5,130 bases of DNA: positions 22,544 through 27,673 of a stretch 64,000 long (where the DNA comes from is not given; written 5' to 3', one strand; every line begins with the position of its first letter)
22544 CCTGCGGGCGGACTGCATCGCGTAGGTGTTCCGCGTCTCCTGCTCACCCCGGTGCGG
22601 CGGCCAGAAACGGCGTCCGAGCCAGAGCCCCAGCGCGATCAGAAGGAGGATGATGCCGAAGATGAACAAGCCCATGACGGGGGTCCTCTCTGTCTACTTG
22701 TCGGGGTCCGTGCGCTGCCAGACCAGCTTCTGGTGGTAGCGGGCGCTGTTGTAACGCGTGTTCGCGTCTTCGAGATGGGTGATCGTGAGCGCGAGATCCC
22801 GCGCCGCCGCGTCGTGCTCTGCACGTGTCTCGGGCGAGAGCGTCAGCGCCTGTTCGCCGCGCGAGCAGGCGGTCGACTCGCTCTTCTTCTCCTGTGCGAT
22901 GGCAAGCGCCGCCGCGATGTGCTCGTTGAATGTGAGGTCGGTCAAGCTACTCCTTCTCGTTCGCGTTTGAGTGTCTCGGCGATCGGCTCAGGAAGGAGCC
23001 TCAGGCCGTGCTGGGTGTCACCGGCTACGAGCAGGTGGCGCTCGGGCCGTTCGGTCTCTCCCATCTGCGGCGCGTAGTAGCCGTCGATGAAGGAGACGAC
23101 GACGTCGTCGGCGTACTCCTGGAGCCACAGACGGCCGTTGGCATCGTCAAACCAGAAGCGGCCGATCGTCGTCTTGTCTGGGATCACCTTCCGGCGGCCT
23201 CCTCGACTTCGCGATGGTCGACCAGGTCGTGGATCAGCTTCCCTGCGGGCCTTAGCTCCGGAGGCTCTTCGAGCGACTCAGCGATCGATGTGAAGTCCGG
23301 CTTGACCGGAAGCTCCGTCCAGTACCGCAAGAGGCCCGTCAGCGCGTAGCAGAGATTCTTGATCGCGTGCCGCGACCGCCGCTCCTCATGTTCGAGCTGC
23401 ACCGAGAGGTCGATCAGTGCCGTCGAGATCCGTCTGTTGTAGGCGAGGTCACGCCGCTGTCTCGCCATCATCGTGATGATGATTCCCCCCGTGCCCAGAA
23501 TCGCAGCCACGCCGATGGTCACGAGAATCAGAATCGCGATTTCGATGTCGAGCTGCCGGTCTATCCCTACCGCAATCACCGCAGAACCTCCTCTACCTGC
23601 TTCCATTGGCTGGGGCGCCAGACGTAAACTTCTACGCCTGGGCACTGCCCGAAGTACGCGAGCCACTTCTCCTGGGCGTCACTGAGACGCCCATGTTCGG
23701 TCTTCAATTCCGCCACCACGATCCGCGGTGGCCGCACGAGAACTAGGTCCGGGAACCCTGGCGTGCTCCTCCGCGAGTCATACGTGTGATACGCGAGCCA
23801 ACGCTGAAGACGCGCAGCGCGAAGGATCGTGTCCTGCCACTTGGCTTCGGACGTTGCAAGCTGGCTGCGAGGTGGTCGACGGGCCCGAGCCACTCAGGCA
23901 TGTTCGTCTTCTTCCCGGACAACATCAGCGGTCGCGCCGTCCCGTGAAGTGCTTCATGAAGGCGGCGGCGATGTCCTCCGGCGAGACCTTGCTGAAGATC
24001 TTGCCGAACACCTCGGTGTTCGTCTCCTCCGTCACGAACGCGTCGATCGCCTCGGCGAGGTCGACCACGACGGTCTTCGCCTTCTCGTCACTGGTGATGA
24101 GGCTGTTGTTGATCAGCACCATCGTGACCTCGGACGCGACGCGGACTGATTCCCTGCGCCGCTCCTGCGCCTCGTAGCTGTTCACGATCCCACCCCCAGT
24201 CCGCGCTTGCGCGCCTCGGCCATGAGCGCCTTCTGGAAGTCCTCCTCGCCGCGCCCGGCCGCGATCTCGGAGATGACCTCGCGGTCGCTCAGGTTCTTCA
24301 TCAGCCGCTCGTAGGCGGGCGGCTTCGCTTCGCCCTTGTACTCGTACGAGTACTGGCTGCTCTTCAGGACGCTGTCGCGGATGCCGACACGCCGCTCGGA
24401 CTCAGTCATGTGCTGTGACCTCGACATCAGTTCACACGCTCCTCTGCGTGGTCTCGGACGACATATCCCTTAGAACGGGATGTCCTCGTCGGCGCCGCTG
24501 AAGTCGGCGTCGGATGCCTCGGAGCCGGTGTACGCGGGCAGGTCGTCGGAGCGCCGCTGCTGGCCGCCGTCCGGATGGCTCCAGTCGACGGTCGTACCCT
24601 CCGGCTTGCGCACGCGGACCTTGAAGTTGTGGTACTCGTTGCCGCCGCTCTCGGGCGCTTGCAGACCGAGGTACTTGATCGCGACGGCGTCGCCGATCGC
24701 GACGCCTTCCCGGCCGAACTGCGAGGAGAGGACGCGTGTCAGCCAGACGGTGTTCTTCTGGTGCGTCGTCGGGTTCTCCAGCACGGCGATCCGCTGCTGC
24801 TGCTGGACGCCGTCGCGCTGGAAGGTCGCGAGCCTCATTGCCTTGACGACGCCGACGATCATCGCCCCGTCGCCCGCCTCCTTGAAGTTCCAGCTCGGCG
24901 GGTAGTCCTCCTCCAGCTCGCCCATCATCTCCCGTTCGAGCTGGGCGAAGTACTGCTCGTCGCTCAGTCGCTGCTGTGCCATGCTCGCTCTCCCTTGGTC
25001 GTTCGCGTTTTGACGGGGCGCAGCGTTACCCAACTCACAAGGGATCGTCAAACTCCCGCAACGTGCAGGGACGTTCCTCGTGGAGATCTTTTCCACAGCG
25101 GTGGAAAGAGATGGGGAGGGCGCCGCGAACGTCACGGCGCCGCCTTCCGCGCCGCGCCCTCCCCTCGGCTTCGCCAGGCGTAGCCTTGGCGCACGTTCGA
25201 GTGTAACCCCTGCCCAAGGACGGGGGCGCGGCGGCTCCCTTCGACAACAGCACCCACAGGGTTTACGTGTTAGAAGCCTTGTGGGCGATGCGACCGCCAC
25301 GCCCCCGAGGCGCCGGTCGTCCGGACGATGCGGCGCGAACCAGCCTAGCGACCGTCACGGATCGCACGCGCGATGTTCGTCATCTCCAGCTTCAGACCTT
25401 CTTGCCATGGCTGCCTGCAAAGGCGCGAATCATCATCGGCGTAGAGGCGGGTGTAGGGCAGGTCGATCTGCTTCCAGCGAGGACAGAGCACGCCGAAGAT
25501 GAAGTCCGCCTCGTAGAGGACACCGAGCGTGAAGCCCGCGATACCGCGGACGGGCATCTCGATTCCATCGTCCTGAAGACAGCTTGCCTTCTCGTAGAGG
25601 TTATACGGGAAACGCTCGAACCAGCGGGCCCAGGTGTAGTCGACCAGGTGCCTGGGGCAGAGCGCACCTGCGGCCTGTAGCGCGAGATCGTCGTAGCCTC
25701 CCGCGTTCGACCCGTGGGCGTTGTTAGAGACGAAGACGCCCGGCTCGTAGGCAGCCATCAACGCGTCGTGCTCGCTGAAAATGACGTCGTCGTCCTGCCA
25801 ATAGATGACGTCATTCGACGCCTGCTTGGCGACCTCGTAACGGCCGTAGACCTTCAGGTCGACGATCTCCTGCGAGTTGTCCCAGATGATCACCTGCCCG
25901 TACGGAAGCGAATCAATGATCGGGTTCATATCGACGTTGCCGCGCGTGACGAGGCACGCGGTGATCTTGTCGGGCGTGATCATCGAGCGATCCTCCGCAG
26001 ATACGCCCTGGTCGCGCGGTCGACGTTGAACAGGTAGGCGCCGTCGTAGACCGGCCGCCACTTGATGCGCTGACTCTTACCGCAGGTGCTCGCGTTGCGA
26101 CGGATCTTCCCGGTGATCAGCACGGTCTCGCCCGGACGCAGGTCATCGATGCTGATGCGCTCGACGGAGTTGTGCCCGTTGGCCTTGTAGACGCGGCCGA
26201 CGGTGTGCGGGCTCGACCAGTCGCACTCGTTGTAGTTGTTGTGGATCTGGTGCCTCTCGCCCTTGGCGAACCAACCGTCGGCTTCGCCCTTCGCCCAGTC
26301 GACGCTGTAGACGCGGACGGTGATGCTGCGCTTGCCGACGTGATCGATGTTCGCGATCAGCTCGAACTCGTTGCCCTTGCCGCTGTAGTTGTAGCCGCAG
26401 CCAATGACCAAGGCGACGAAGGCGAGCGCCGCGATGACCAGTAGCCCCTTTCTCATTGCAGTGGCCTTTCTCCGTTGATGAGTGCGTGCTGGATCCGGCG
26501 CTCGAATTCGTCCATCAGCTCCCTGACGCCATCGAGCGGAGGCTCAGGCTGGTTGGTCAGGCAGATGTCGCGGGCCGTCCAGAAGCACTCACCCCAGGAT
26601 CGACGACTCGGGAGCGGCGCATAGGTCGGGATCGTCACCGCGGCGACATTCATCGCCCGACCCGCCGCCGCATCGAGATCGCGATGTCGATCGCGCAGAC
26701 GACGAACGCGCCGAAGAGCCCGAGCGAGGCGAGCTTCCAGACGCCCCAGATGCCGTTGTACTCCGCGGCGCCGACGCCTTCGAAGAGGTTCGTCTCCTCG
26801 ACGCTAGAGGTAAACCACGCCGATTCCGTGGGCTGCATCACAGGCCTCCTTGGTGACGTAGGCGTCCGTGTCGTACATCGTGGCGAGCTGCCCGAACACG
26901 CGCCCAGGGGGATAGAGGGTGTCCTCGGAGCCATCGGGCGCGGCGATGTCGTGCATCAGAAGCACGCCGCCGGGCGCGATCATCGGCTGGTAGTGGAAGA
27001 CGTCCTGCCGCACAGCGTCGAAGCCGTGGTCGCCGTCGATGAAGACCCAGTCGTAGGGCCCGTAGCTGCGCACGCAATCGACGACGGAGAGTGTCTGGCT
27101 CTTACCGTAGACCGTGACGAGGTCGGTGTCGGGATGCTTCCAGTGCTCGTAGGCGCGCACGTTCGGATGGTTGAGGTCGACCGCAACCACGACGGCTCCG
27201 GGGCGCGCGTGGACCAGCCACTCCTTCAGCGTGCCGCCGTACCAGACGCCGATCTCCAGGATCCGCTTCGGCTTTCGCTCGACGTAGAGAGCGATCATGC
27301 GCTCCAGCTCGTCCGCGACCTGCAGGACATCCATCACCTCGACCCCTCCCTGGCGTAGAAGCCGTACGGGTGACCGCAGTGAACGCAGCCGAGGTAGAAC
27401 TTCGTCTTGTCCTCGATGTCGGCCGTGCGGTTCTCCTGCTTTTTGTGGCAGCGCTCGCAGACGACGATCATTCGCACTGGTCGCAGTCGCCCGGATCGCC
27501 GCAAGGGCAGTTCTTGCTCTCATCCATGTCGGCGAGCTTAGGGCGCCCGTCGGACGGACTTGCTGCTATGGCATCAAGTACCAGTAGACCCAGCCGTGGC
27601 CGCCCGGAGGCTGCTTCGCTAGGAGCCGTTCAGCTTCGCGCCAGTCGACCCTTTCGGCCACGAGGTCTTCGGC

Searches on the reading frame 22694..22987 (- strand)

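Call 44: search_protein_families(library=pfam, proteins=[window:22694-22987:-], max_evalue=0.05)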
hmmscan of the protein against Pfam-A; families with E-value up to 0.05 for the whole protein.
window:22694-22987:- (97 aa): 2 families
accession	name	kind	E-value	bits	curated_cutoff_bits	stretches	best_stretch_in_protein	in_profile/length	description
PF25515.1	Arm_PDR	-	0.046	14.3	27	0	22-84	5-65/145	Plastid division regulator ARM repeat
PF08295.17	Sin3_corepress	-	0.047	14.2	25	0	9-82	19-94/98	Sin3 family co-repressor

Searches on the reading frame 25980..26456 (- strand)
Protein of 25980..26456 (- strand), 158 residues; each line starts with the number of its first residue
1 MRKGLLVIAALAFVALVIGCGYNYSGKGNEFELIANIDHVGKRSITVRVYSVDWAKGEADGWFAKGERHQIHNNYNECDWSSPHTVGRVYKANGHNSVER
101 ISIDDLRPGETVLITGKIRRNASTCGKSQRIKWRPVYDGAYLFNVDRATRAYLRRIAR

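Call 44: search_protein_families(library=pfam, proteins=[window:25980-26456:-], max_evalue=0.05)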
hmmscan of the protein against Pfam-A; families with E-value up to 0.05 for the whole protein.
window:25980-26456:- (158 aa): 1 family
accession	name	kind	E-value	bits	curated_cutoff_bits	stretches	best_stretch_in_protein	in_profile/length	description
PF03061.28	4HBT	-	0.02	15.6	20.6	0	12-49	30-68/79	Thioesterase superfamily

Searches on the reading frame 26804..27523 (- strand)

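Call 50: search_protein_families(library=pfam, proteins=[window:26804-27523:-], max_evalue=0.01)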
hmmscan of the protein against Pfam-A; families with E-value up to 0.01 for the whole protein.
window:26804-27523:- (239 aa): 2 families
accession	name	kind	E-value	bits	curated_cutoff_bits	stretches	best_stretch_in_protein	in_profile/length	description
PF13578.12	Methyltransf_24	-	2.3e-13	51.4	26.3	1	89-193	1-105/105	Methyltransferase domain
PF04989.18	RMNT_CmcI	-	2.9e-08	34.1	23.2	1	65-198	13-153/206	Rhamnosyl O-methyltransferase/CmcI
